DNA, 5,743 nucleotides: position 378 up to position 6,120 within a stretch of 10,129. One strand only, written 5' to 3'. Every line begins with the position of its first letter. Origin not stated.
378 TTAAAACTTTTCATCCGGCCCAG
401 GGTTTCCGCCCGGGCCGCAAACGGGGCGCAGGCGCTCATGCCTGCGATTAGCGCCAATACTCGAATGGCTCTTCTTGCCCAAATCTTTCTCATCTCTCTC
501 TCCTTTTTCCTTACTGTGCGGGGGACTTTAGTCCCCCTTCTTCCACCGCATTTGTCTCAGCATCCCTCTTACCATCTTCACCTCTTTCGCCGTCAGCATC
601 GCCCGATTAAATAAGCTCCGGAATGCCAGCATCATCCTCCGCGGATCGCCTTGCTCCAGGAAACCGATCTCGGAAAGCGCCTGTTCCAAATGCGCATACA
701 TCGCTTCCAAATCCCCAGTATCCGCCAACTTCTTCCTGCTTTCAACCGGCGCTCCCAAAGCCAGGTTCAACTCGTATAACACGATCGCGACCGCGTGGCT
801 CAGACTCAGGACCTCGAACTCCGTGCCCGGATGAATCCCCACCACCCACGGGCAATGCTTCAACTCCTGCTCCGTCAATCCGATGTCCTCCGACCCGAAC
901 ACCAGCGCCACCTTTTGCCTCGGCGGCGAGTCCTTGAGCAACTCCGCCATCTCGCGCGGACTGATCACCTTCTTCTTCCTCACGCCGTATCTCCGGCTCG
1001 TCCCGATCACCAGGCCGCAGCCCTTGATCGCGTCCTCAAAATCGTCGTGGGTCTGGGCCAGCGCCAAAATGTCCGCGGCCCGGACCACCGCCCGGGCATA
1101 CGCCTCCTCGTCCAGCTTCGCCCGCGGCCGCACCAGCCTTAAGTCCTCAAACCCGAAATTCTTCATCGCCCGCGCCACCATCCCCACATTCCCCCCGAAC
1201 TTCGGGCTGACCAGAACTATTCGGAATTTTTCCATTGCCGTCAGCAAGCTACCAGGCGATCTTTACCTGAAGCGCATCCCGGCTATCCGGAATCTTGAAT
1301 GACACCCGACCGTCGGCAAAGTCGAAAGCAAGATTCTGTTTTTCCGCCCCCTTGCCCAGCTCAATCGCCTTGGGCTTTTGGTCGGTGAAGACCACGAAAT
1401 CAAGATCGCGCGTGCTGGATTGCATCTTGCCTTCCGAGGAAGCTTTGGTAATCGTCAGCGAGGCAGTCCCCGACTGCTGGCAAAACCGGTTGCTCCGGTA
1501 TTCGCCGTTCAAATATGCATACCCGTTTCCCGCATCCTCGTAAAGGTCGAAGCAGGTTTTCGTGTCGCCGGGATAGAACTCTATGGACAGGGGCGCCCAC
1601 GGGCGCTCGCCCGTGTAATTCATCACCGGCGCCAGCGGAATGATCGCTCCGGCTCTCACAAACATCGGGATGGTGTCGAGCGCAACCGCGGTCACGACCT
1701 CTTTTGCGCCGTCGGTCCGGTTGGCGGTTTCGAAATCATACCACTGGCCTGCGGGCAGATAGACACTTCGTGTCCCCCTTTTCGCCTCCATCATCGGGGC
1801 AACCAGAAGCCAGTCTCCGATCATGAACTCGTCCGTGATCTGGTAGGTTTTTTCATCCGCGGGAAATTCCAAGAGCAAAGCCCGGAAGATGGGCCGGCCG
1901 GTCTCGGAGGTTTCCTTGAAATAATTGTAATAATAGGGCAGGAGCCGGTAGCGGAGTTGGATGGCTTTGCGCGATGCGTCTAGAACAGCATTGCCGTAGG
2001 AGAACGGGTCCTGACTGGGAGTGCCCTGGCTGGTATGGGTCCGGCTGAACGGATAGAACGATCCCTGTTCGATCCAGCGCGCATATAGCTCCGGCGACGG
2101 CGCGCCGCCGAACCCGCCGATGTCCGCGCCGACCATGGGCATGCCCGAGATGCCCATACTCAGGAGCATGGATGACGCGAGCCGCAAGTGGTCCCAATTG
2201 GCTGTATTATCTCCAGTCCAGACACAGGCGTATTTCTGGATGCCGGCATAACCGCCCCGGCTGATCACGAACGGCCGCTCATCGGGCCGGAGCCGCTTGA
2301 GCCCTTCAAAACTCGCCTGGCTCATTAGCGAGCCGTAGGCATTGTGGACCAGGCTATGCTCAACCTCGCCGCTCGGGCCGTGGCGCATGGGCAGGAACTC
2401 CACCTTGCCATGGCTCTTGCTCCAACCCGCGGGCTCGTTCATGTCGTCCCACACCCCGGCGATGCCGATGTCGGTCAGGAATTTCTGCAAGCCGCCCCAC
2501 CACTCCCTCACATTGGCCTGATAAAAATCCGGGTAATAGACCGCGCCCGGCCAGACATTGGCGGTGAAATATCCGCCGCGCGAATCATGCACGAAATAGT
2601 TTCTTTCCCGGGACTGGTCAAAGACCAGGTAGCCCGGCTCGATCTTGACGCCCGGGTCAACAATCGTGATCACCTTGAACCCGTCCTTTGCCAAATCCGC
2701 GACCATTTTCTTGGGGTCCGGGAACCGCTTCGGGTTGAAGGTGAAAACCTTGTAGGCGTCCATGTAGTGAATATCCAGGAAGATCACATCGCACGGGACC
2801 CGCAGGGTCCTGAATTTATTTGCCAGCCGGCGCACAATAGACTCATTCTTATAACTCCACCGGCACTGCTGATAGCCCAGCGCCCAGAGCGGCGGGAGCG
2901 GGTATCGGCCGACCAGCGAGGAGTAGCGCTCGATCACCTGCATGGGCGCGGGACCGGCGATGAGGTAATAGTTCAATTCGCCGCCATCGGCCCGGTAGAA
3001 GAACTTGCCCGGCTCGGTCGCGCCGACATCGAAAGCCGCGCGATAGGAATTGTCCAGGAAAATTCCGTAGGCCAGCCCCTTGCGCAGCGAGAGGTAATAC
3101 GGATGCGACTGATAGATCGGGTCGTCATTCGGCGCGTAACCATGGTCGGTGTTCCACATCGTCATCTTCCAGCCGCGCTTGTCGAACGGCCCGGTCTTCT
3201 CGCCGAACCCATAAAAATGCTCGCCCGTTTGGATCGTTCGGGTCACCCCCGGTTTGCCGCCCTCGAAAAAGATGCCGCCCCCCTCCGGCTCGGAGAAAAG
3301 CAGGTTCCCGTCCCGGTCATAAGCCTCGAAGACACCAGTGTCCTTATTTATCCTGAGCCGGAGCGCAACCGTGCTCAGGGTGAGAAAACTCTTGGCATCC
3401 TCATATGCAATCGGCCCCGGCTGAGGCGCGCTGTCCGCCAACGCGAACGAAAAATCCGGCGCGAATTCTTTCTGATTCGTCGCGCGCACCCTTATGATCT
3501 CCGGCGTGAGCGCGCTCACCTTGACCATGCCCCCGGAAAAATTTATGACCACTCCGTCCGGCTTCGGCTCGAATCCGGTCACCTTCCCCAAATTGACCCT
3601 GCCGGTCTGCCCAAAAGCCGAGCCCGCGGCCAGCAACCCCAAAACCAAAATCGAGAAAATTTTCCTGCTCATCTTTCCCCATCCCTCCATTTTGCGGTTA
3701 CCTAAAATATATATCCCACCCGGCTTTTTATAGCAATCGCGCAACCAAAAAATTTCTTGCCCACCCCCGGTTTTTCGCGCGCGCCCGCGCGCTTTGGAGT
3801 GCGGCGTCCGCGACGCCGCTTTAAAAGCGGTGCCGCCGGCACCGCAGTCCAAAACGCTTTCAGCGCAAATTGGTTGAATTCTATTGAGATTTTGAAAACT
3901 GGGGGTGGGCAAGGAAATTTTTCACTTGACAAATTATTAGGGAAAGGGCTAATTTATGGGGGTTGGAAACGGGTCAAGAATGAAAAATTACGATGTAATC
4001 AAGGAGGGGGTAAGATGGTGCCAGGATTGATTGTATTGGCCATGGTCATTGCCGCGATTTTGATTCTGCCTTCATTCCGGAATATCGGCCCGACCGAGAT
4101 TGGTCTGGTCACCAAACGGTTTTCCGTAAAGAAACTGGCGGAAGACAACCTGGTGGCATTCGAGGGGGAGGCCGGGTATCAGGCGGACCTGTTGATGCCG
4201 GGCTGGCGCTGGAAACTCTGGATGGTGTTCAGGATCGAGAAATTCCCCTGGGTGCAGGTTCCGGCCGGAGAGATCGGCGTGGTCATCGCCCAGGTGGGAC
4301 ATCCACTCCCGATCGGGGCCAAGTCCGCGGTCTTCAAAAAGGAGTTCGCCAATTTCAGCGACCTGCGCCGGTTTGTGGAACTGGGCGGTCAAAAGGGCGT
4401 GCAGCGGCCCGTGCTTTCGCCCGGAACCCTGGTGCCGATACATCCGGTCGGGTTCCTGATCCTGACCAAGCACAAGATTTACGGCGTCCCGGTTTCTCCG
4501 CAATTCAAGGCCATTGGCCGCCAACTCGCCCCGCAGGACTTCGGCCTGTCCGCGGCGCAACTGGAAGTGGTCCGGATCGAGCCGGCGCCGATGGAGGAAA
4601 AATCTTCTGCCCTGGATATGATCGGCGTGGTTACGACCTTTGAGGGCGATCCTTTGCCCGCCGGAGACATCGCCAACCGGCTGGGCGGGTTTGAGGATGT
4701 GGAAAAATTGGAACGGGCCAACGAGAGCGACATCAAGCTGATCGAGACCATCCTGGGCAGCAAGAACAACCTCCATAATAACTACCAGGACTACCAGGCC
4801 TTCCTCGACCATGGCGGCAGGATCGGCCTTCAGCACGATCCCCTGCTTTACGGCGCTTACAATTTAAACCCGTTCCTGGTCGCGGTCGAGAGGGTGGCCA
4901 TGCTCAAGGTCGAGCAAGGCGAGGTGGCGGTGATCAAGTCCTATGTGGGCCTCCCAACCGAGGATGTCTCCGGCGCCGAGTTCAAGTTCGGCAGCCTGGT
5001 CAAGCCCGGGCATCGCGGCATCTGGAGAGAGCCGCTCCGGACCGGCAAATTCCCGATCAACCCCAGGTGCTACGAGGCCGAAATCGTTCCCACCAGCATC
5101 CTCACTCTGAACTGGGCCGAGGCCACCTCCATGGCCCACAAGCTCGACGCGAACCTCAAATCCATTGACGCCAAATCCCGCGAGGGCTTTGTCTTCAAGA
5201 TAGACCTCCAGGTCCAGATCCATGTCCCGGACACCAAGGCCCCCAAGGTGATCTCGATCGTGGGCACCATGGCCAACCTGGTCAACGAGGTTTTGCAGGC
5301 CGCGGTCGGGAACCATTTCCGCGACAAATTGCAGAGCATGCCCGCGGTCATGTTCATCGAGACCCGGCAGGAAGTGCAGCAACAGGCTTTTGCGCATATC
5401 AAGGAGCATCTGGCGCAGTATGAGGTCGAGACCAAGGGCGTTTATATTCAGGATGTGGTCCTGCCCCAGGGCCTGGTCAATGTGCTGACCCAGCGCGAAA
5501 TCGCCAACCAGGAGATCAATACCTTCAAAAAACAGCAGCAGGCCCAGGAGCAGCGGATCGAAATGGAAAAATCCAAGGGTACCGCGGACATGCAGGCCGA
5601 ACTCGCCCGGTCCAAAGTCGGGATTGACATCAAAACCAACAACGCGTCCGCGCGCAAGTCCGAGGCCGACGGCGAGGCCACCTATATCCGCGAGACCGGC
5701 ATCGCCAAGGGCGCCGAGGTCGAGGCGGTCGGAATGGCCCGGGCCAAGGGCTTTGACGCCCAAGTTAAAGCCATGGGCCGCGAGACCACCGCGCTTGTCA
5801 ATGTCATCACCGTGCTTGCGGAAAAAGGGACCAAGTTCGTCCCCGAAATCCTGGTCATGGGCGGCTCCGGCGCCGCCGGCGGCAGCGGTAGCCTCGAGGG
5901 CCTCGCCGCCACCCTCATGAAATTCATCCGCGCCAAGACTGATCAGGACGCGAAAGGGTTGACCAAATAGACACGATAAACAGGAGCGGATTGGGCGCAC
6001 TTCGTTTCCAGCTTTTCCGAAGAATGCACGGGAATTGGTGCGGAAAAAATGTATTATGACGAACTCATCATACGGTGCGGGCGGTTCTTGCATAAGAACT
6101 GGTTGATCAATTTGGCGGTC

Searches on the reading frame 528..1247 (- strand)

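Call 4: search_protein_families(library=pfam, proteins=[window:528-1247:-], max_evalue=0.1)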
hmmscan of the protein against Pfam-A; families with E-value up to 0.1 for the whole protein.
window:528-1247:- (239 aa): 2 families
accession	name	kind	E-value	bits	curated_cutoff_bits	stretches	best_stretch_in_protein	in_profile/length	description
PF00588.24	SpoU_methylase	-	4.2e-24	85.7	29.7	1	8-158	2-142/142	SpoU rRNA Methylase family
PF09936.14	Methyltrn_RNA_4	-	0.0023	18.2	22.6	1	62-157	87-177/182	SAM-dependent RNA methyltransferase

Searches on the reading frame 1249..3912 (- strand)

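Call 4: search_protein_families(library=pfam, proteins=[window:1249-3912:-], max_evalue=0.1)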
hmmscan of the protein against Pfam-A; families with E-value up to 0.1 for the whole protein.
window:1249-3912:- (887 aa): 4 families
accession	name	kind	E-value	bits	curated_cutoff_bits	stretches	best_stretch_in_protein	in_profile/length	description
PF01055.32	Glyco_hydro_31_2nd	-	5.7e-120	401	23.5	1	338-663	2-327/328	Glycosyl hydrolases family 31 TIM-barrel domain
PF13802.12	Gal_mutarotas_2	-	4.9e-39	135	27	1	130-295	2-184/184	Glycosyl hydrolase 31 N-terminal galactose mutarotase-like domain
PF21365.3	Glyco_hydro_31_3rd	-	2e-27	95.9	24.4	1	672-758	1-87/87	Glycosyl hydrolase family 31 C-terminal domain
PF17137.9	DUF5110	-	4.5e-10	39.9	27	1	774-842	1-69/71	Domain of unknown function (DUF5110)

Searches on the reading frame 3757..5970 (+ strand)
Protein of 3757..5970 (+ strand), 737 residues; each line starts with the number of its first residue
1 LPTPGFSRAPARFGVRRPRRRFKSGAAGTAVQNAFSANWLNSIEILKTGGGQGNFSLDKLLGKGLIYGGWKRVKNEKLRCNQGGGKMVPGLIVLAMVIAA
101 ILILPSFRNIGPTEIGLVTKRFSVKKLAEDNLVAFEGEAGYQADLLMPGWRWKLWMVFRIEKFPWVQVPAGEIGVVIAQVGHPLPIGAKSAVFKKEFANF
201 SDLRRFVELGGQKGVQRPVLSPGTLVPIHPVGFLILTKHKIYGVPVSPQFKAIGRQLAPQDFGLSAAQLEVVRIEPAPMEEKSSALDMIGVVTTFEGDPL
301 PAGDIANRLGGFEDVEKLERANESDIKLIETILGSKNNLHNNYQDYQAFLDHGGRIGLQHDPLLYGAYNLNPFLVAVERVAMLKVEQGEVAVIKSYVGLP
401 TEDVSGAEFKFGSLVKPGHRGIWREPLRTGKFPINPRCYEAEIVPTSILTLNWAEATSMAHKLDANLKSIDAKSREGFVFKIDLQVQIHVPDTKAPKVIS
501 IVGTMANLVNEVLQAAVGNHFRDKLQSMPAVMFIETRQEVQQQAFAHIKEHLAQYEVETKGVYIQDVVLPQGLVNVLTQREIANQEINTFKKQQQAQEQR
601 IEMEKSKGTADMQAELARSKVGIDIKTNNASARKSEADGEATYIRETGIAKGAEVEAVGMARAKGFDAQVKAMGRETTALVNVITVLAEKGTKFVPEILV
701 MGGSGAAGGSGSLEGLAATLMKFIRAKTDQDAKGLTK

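Call 4: search_protein_families(library=pfam, proteins=[window:3757-5970:+], max_evalue=0.1)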
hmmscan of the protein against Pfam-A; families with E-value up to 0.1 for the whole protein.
window:3757-5970:+ (737 aa): 2 families
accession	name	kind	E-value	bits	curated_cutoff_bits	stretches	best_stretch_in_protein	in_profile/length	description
PF01145.31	Band_7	-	3.5e-18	66.7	23.6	1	384-598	2-171/176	SPFH domain / Band 7 family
PF13421.11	Band_7_1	-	0.0028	17.7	24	1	498-580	118-206/211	SPFH domain-Band 7 family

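Call 5: search_protein_families(library=ncbifam, proteins=[window:3757-5970:+], max_evalue=0.1)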
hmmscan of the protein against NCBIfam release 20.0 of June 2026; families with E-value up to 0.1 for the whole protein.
window:3757-5970:+ (737 aa): 0 families

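Call 6: search_protein_families(library=padloc, proteins=[window:3757-5970:+], max_evalue=0.1)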
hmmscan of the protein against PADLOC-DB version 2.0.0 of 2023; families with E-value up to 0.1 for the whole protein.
window:3757-5970:+ (737 aa): 0 families

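Call 25: find_related_loci(query=window:4015-5970:+, collection=genome_contigs, flank=10000)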
Query window:4015-5970:+ (651 aa) in genome_contigs; peptide patterns used: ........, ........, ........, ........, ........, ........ (x = any residue, [..] = any of these).
137 stretches matched a pattern; 75 encode a relative of the query (tblastn E <= 1e-3); 75 distinct loci.
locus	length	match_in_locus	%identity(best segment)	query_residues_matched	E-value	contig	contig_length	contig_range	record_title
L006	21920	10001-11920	72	5-643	0e+0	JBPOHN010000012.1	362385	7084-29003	MAG: Armatimonadota bacterium isolate MAG_188 c_000000311781, whole genome shotgun sequence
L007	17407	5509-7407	69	6-638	0e+0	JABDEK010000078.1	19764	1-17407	MAG: Acidobacteria bacterium isolate BWMinControl_Nextera39_MAG1 3300020924.a:Ga0207015_1144, whole genome shotgun seque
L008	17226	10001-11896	72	10-642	0e+0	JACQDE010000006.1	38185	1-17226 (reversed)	MAG: Acidobacteria bacterium isolate NC_groundwater_986_Pr1_S-0.65um_62_29 Montesol18_Sp65_coassembly_scaffold_137922, w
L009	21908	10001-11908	71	5-638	0e+0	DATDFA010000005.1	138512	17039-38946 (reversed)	MAG TPA_asm: Candidatus Acidoferrum sp. isolate SMAG_U214 k141_981990, whole genome shotgun sequence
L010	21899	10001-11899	69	6-638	0e+0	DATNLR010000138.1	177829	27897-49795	MAG TPA_asm: Candidatus Binatus sp. isolate SMAG_U11457 k141_326169, whole genome shotgun sequence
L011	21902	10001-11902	70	4-638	0e+0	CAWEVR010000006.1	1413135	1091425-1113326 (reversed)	MAG: uncultured Acidobacteriota bacterium isolate MFD09222.bin.1.32 genome assembly, contig: contig_47770, whole genome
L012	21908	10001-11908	70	5-638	0e+0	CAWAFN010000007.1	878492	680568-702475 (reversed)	MAG: uncultured Acidobacteriota bacterium isolate MFD04967.bin.1.54 genome assembly, contig: contig_7446, whole genome s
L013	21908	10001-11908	70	5-638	0e+0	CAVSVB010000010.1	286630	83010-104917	MAG: uncultured Acidobacteriota bacterium isolate MFD05513.bin.2.158 genome assembly, contig: contig_36368, whole genome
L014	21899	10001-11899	70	6-638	0e+0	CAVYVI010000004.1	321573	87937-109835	MAG: uncultured Acidobacteriota bacterium isolate MFD03399.bin.1.108 genome assembly, contig: contig_11478, whole genome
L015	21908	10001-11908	70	5-638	0e+0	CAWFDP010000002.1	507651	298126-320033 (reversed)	MAG: uncultured Acidobacteriota bacterium isolate MFD05513.bin.1.260 genome assembly, contig: contig_36575, whole genome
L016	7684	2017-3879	71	19-641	0e+0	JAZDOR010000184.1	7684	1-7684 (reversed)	MAG: bacterium isolate MEGAHIT-group-0.789 k141_12436944, whole genome shotgun sequence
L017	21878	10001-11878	70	1-618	0e+0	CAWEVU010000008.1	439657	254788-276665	MAG: uncultured Acidobacteriota bacterium isolate MFD09222.bin.1.119 genome assembly, contig: contig_51455, whole genome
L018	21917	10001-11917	69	5-648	0e+0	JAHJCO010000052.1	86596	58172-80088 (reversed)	MAG: Actinomycetota bacterium isolate Modern_marine.mb.309 Modern_marine.mb.309_k141_2021702, whole genome shotgun seque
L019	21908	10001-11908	69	5-638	0e+0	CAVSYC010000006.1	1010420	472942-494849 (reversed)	MAG: uncultured Acidobacteriota bacterium isolate MFD05513.bin.1.274 genome assembly, contig: contig_3386, whole genome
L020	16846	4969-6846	70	1-618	0e+0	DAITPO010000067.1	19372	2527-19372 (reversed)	MAG TPA_asm: Candidatus Acidiferrales bacterium isolate CTOTU28694 NODE_1347_length_19372_cov_10.857587, whole genome sh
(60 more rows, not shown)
